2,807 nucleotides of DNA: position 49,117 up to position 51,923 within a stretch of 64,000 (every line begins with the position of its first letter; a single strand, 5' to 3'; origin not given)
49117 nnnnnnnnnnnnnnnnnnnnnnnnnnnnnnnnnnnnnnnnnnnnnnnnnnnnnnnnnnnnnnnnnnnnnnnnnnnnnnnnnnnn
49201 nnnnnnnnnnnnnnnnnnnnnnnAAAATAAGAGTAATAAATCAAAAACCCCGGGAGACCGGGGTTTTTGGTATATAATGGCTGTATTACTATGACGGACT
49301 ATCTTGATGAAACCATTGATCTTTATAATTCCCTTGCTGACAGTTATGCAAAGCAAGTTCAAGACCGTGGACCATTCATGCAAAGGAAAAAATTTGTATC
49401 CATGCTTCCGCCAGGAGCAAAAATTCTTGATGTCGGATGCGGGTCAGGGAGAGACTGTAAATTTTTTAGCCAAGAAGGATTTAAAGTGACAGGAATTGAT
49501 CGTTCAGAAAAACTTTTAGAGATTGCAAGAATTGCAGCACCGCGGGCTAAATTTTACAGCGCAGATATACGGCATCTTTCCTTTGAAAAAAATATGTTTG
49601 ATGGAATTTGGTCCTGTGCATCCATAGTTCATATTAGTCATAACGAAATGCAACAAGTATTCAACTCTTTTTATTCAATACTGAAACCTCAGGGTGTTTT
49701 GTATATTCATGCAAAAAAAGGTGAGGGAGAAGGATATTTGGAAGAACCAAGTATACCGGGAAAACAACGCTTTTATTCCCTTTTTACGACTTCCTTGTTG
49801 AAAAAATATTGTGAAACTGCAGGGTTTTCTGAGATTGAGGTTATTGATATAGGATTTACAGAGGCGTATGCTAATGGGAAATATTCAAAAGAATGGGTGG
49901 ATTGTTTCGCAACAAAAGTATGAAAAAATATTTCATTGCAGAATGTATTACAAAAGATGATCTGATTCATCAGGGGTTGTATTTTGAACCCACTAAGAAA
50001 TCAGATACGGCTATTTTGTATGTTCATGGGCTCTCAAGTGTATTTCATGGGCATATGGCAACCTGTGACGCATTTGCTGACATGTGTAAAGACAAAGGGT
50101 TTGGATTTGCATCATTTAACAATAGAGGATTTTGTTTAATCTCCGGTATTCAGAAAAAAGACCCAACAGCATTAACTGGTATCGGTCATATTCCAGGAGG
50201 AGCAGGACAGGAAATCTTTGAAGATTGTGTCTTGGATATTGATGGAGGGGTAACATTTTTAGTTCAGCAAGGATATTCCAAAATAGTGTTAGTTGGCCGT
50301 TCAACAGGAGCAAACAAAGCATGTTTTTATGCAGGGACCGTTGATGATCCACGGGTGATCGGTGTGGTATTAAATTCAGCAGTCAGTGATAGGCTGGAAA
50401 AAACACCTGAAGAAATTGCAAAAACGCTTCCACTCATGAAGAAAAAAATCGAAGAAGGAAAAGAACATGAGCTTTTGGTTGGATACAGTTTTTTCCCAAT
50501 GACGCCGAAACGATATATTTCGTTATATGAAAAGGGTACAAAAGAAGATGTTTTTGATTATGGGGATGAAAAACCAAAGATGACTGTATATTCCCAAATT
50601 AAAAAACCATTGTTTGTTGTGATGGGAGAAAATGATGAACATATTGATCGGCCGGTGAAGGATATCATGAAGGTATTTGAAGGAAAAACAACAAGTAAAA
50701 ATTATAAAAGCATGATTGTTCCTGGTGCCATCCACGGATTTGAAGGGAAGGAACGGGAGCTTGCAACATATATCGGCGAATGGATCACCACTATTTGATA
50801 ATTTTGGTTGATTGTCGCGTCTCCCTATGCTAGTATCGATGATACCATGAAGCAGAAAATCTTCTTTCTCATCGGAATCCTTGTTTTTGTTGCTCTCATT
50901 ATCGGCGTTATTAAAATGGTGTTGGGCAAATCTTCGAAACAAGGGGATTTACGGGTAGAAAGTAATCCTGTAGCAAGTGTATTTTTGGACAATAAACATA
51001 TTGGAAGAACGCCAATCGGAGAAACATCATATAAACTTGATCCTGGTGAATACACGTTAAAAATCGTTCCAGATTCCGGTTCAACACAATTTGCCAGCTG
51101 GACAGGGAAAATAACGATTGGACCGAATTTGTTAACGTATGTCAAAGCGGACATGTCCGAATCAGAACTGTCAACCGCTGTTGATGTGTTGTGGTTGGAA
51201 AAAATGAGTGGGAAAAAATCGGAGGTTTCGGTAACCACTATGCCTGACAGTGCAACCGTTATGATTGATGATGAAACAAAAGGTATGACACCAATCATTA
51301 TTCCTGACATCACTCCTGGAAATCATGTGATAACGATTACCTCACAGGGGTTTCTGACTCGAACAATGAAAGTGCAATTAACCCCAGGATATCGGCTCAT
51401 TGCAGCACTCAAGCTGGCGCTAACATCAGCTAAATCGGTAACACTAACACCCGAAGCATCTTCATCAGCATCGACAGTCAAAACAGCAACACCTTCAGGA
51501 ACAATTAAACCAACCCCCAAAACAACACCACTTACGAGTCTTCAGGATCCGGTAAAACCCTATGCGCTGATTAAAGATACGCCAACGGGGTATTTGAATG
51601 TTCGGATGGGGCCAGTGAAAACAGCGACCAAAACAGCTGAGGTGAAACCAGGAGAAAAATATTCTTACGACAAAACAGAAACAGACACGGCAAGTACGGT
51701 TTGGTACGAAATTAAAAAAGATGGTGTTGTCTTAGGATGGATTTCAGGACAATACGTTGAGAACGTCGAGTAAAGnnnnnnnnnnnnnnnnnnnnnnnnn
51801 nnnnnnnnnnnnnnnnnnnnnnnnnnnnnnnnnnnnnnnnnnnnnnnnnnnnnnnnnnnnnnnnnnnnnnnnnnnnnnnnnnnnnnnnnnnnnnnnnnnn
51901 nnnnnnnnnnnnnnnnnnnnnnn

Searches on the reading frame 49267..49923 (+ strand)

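Call 9: search_protein_families(library=pfam, proteins=[window:49267-49923:+], max_evalue=0.001)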
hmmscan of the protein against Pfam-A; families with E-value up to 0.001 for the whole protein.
window:49267-49923:+ (218 aa): 12 families
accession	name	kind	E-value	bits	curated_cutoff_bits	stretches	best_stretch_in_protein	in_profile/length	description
PF13649.12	Methyltransf_25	-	8.1e-22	78.2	27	1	53-143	1-97/97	Methyltransferase domain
PF08241.18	Methyltransf_11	-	4.3e-20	72.6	21.2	1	54-147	1-95/95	Methyltransferase domain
PF13847.12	Methyltransf_31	-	5.1e-16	59.1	27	1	50-149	4-111/145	Methyltransferase domain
PF13489.12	Methyltransf_23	-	4.8e-15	56.1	27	1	44-188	17-160/164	Methyltransferase domain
PF08242.18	Methyltransf_12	-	2.5e-12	47.8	30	1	54-145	1-98/98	Methyltransferase domain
PF02353.26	CMAS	-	3.2e-09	37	27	1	47-151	60-168/273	Mycolic acid cyclopropane synthetase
PF03848.20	TehB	-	1.4e-07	31.5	20.4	1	44-147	26-132/193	Tellurite resistance protein TehB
PF01209.24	Ubie_methyltran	-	1.6e-05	24.8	20.1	1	48-147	46-151/233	ubiE/COQ5 methyltransferase family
PF05724.17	TPMT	-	0.00013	22.1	26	0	42-87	28-75/218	Thiopurine S-methyltransferase (TPMT)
PF01135.25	PCMT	-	0.00014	22.1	20.3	1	43-88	68-115/210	Protein-L-isoaspartate(D-aspartate) O-methyltransferase (PCMT)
PF05891.18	Methyltransf_PK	-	0.00041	20.4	27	1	52-150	58-162/218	AdoMet dependent proline di-methyltransferase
PF07021.18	MetW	-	0.00042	20.4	21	1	43-83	7-48/193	Methionine biosynthesis protein MetW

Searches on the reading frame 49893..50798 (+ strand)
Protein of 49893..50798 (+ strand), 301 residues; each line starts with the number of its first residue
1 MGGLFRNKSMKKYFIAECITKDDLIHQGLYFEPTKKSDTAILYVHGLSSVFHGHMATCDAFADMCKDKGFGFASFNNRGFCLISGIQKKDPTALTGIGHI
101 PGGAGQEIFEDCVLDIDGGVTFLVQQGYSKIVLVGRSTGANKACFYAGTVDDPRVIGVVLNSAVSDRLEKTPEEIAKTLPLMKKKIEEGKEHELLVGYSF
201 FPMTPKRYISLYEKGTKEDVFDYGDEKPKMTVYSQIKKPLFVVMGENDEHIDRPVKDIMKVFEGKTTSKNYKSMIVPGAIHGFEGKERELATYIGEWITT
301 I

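Call 9: search_protein_families(library=pfam, proteins=[window:49893-50798:+], max_evalue=0.001)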
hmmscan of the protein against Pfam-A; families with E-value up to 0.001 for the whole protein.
window:49893-50798:+ (301 aa): 4 families
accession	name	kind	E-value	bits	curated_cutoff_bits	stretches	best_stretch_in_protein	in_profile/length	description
PF08538.16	DUF1749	-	4.3e-17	62.6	24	1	125-291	96-286/299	Protein of unknown function (DUF1749)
PF12146.15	Hydrolase_4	-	5.3e-08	32.9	27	1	37-170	3-116/239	Serine aminopeptidase, S33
PF01738.24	DLH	-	5.1e-06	26.7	21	1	208-289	114-194/217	Dienelactone hydrolase family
PF00561.26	Abhydrolase_1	-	0.00095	19.3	25.8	0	40-180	2-121/245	alpha/beta hydrolase fold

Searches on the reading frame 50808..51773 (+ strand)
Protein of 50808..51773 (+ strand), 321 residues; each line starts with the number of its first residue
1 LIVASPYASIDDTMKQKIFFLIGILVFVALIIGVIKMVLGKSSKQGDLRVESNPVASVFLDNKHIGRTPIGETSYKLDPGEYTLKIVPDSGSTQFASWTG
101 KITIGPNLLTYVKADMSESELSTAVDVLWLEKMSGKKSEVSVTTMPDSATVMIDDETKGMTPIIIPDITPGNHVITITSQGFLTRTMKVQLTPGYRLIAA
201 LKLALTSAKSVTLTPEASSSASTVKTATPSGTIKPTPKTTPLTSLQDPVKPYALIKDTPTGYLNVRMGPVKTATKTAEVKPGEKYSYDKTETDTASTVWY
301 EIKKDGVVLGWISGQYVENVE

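Call 9: search_protein_families(library=pfam, proteins=[window:50808-51773:+], max_evalue=0.001)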
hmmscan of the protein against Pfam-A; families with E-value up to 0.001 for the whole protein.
window:50808-51773:+ (321 aa): 2 families
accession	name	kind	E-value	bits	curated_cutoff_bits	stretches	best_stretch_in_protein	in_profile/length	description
PF08308.17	PEGA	-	8.5e-18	64.5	20.8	2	138-197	2-61/71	PEGA domain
PF08239.17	SH3_3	-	5.5e-08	33.3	27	1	262-318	2-54/54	Bacterial SH3 domain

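Call 111: search_protein_families(library=ncbifam, proteins=[window:50808-51773:+], max_evalue=0.001)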
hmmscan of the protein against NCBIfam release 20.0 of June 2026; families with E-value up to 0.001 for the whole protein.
window:50808-51773:+ (321 aa): 1 family
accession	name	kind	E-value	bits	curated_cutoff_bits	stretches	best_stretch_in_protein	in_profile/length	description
NF033202.0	GW_glycos_SH3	domain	0.00082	19.7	50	0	267-315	25-76/81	GW domain-containing glycosaminoglycan-binding protein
